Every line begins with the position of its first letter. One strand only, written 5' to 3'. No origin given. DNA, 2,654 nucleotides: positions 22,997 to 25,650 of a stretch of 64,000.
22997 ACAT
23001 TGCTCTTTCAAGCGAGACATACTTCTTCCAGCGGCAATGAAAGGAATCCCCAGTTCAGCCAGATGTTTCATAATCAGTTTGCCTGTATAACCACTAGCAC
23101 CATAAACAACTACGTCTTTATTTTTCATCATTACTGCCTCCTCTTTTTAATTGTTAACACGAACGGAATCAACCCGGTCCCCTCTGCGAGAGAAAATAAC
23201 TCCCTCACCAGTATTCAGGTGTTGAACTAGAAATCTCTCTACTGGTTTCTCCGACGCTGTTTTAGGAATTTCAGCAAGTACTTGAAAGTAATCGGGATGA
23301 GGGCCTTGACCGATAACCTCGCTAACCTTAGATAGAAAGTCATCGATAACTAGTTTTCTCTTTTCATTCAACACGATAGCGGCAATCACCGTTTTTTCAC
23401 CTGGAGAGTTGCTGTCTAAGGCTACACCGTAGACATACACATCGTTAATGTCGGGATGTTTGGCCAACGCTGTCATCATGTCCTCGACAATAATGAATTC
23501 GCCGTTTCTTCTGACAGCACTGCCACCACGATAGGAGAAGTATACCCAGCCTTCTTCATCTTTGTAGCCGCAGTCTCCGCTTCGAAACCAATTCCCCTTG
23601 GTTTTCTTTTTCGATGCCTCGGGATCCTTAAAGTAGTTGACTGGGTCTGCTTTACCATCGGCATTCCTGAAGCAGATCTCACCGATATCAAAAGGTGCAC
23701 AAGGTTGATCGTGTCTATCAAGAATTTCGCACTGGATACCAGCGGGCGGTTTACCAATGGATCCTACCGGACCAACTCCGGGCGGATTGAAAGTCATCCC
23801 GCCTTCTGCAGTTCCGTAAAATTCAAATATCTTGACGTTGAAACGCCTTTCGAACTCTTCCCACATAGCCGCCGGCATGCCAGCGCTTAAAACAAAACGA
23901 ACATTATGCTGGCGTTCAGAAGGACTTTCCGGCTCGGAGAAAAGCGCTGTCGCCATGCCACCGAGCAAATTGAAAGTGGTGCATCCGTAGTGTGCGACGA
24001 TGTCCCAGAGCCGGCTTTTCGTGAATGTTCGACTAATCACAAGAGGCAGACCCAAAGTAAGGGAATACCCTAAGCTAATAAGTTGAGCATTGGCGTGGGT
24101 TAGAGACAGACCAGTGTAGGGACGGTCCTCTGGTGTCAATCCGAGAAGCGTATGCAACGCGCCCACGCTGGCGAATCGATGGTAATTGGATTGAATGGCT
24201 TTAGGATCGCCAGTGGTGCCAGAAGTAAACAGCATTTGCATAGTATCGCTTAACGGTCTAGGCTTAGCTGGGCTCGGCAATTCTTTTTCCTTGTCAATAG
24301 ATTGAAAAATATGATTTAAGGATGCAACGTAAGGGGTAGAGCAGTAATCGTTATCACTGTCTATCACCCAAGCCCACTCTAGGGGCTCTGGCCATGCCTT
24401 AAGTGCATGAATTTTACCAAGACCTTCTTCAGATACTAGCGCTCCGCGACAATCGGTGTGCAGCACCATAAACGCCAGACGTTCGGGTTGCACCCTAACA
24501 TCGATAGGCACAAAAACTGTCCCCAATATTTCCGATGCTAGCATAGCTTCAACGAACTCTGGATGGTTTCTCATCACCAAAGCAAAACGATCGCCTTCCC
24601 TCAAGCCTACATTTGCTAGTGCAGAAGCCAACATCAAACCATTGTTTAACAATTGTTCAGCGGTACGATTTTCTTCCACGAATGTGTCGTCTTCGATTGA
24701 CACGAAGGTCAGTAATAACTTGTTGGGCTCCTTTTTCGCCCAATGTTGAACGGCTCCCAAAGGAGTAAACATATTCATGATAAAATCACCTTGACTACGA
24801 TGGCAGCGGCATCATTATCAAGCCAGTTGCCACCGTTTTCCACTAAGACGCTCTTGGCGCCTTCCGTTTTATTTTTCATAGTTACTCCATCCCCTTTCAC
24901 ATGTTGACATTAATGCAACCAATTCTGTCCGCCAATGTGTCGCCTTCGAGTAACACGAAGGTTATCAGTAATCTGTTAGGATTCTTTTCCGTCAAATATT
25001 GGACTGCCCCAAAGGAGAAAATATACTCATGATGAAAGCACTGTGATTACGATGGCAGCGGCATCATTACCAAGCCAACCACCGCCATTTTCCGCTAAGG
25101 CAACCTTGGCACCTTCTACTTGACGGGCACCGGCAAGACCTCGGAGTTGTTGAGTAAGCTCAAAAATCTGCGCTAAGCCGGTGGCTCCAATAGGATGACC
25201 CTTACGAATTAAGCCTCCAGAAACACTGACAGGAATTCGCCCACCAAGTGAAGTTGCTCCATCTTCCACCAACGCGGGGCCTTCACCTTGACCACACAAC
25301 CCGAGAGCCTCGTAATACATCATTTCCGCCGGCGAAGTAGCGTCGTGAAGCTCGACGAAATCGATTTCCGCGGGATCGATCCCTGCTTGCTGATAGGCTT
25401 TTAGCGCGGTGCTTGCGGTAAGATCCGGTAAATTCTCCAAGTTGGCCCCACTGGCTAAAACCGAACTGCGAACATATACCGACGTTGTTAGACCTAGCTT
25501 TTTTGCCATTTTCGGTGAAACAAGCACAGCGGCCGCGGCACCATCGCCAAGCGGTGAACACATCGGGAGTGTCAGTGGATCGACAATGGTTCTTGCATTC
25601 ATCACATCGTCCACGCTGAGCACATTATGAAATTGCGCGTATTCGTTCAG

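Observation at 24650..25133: Diverged tandem duplication of the thiolase-stop/synthetase-start junction leaving two decayed gene fragments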

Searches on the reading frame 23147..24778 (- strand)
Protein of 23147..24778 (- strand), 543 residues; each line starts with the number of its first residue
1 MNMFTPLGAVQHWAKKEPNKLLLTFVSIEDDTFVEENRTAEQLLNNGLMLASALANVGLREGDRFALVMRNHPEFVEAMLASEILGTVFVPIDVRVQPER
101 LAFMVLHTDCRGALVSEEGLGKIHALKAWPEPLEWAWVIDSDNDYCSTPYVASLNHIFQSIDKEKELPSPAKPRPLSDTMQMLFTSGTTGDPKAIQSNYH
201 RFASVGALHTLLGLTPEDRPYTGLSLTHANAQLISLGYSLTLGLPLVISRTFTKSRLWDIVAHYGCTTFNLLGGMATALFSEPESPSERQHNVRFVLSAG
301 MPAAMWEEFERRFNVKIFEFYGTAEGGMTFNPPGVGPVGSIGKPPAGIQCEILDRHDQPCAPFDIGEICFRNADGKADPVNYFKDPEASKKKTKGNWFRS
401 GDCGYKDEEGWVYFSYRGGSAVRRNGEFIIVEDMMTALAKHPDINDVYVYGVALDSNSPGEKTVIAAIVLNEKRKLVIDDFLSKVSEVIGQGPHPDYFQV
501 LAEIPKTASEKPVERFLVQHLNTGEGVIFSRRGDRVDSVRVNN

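Call 9: search_protein_families(library=pfam, proteins=[window:23147-24778:-])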
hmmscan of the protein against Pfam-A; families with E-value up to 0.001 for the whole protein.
window:23147-24778:- (543 aa): 2 families
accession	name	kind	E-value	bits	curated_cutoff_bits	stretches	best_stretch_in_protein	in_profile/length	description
PF00501.34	AMP-binding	-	6.8e-51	173.7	29.9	1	11-372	2-376/384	AMP-binding enzyme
PF13193.12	AMP-binding_C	-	2.7e-08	35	24.5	1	437-511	5-76/76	AMP-binding enzyme C-terminal domain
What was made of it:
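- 23147..24778 (-): Intact ATP-dependent acyl-CoA ligase gene (543 aa). Pfam AMP-binding (call 9).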

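Call 10: find_encoding_contigs(protein=window:23147-24778:-, flank=5000, max_places=10)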
Protein window:23147-24778:- (543 aa): no gene with exactly this product is on record in the collection.

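Call 37: find_homologous_proteins(query=window:23147-24778:-)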
Query window:23147-24778:- (543 aa): 4496 proteins with E <= 0.001 among 8000 candidates; the best 120 are listed.
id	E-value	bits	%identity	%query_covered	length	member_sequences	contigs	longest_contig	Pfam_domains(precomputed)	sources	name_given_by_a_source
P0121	0.0e+0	1263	100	100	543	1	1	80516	PF00501.35,PF13193.13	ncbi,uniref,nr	ncbi:ATP-dependent acyl-CoA ligase [Pueribacillus theae]|uniref:ATP-dependent acyl-CoA ligase n=1 Ta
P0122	0.0e+0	1043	83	100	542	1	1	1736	PF00501.35,PF13193.13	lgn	-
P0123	1.9e-298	1009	80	100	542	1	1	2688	PF00501.35,PF13193.13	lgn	-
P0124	1.8e-295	999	80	99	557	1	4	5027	PF00501.35,PF13193.13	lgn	-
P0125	1.0e-292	990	77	100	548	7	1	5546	PF00501.35,PF13193.13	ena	-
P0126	3.4e-281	952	75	100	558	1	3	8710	PF00501.35,PF13193.13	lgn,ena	-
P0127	1.4e-279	946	74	99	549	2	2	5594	PF00501.35,PF13193.13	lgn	-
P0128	1.1e-277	940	73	99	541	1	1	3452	PF00501.35,PF13193.13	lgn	-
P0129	9.1e-277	937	73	100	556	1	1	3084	PF00501.35,PF13193.13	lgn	-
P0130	1.1e-269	914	70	100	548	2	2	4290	PF00501.35,PF13193.13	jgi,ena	-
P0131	2.9e-269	912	71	99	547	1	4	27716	PF00501.35,PF13193.13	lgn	-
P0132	3.2e-263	892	70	100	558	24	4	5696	PF00501.35,PF13193.13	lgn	-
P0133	3.4e-261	886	70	99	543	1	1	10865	PF00501.35,PF13193.13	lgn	-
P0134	1.4e-258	877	69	99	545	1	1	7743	PF00501.35,PF13193.13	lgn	-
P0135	1.0e-177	610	53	95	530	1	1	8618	PF00501.35,PF13193.13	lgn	-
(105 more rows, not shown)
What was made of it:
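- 23147..24778 (-): 100% identical to the NCBI protein of Pueribacillus theae (call 37).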

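Call 39: find_encoding_contigs(protein=P0123, flank=3000, max_places=3)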
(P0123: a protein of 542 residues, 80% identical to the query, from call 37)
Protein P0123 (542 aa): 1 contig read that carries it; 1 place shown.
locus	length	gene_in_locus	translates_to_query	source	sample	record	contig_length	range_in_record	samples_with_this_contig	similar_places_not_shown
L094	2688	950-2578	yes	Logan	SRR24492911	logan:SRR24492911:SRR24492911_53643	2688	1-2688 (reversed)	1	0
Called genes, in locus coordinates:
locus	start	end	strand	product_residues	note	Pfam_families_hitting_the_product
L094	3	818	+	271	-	?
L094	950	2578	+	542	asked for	PF00501:AMP-binding, PF13193:AMP-binding_C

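Call 40: find_encoding_contigs(protein=P0129, flank=3000, max_places=3)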
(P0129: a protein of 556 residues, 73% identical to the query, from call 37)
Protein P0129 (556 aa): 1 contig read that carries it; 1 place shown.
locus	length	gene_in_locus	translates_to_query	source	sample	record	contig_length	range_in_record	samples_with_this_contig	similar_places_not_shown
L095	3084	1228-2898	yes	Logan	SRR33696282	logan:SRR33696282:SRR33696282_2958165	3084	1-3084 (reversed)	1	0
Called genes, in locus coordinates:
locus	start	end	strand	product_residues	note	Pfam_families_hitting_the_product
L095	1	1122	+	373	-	?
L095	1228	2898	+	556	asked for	PF00501:AMP-binding, PF13193:AMP-binding_C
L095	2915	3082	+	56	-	?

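Call 50: find_encoding_contigs(protein=P0126, flank=3000, max_places=3)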
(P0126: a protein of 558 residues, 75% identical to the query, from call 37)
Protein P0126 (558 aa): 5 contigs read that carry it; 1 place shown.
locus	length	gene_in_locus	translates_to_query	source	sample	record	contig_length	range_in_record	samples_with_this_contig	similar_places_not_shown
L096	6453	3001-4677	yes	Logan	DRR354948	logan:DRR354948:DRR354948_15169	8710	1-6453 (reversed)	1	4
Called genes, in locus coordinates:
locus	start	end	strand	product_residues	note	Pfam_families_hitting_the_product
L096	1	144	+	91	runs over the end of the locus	-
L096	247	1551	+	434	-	PF02770:Acyl-CoA_dh_M, PF00441:Acyl-CoA_dh_1, PF08028:Acyl-CoA_dh_2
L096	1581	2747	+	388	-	PF00108:Thiolase_N, PF02803:Thiolase_C, PF22691:Thiolase_C_1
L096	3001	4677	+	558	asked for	PF00501:AMP-binding, PF13193:AMP-binding_C (weak)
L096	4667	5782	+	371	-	PF03435:Sacchrp_dh_NADP, PF05368:NmrA (weak), PF19362:DUF5938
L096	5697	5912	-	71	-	-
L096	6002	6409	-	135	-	-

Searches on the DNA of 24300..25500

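Call 34: search_rna_families(source=window, start=24300, end=25500, threshold=evalue, max_evalue=1)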
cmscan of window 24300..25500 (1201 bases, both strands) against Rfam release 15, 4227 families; matches with E-value up to 1: 0.
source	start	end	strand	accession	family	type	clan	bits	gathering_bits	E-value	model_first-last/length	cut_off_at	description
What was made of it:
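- On Structured cis-regulatory RNA (riboswitch, attenuator, known Rfam family): No Rfam hit at E up to 1 (call 34).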
